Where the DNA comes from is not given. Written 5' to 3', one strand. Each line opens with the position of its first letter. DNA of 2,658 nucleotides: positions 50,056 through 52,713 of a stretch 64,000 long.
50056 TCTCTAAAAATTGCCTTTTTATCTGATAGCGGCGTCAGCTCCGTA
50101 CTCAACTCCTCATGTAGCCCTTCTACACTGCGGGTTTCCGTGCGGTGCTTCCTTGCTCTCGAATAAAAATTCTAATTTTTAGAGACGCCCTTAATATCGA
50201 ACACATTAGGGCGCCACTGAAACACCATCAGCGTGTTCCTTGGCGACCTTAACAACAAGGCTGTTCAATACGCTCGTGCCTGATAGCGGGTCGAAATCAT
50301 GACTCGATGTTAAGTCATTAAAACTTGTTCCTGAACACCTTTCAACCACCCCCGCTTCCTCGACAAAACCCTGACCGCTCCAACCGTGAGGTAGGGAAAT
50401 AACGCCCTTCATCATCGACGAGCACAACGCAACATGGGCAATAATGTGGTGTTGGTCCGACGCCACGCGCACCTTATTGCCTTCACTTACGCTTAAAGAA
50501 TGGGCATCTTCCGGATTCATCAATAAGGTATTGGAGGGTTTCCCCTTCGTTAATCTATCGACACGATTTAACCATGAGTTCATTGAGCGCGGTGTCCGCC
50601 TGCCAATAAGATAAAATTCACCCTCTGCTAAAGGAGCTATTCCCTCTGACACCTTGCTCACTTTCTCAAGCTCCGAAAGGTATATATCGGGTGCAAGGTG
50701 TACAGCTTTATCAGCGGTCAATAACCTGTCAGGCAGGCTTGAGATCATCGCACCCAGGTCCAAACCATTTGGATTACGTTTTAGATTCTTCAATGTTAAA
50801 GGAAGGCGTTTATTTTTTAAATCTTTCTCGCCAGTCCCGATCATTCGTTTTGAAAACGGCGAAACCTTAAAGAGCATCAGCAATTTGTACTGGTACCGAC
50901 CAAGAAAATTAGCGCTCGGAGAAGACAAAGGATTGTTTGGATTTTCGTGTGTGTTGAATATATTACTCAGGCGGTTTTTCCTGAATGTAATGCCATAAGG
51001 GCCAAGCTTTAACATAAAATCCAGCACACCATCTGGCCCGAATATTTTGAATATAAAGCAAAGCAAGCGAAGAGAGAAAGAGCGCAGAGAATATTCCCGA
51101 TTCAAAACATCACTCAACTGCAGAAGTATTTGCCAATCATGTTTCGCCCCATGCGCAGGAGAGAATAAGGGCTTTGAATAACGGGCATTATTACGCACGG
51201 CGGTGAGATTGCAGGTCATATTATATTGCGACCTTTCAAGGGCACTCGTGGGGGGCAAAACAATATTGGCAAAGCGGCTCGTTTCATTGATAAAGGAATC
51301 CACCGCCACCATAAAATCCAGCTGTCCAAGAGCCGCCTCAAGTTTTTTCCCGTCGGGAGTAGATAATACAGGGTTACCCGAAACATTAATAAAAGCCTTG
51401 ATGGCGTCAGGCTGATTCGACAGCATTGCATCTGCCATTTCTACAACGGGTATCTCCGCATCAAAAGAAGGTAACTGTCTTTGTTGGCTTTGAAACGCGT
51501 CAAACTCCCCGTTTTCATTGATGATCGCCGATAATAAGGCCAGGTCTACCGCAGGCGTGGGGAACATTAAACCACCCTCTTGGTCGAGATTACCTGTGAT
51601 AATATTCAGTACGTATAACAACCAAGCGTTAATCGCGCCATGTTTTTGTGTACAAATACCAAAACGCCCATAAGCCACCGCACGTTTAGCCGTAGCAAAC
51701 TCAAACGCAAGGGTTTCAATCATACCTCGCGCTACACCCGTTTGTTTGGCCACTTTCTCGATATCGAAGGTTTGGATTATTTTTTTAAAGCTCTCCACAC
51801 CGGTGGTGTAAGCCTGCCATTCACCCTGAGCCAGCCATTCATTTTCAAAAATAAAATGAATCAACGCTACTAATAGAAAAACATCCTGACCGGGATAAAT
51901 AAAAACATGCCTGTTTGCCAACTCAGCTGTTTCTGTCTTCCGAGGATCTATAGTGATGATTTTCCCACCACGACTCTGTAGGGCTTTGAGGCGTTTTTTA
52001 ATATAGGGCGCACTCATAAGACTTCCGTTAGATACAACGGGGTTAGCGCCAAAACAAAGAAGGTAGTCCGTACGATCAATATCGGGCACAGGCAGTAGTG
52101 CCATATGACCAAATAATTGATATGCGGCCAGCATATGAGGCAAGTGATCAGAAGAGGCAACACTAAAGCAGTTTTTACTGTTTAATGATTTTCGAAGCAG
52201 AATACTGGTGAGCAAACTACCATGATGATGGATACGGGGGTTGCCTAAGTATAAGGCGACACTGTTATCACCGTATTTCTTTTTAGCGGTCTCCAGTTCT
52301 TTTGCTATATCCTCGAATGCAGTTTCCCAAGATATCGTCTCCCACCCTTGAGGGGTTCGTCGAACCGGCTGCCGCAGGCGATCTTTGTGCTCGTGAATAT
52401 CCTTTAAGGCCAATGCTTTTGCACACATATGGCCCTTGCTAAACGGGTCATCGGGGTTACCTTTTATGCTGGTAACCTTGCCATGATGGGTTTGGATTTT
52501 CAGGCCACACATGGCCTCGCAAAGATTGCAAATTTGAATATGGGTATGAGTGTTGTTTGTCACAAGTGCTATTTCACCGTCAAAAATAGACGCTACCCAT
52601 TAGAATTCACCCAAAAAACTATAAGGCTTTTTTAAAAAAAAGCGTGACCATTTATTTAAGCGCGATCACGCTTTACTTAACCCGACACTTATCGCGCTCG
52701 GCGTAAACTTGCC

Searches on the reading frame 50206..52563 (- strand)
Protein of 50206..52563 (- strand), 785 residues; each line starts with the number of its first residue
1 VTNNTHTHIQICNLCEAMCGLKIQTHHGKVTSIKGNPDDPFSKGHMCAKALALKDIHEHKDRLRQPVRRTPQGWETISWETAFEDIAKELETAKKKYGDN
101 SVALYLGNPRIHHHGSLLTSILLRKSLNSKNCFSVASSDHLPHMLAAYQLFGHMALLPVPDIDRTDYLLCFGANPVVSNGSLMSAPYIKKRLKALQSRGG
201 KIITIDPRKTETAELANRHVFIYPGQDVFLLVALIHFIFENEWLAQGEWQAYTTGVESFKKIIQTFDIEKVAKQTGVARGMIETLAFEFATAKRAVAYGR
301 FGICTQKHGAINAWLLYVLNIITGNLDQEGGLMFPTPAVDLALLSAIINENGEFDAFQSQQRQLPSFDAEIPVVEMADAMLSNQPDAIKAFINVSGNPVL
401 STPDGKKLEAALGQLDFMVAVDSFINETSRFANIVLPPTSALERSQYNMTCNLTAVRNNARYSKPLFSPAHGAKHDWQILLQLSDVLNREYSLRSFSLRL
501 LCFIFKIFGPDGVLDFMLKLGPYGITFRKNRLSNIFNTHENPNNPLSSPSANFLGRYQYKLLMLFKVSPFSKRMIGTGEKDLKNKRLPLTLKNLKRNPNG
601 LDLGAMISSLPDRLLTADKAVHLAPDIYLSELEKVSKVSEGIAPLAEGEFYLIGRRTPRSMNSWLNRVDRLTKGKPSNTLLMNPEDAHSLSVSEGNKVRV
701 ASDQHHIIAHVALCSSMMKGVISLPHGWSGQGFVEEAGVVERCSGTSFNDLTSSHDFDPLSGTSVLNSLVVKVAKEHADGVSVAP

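Call 28: find_encoding_contigs(protein=window:50206-52563:-, flank=10000, max_places=2)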
Protein window:50206-52563:- (785 aa): no gene with exactly this product is on record in the collection.

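Call 38: search_protein_families(library=pfam, max_evalue=0.01, proteins=[window:50206-52563:-])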
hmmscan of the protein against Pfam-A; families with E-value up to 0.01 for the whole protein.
window:50206-52563:- (785 aa): 3 families
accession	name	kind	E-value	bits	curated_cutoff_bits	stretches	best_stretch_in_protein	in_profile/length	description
PF00384.28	Molybdopterin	-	8e-37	127.5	24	1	62-485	1-352/353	Molybdopterin oxidoreductase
PF01568.27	Molydop_binding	-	3.7e-19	69.2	26.8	1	650-767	1-107/110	Molydopterin dinucleotide binding domain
PF04879.21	Molybdop_Fe4S4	-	1.4e-10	41.4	22.7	1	11-53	7-49/55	Molybdopterin oxidoreductase Fe4S4 domain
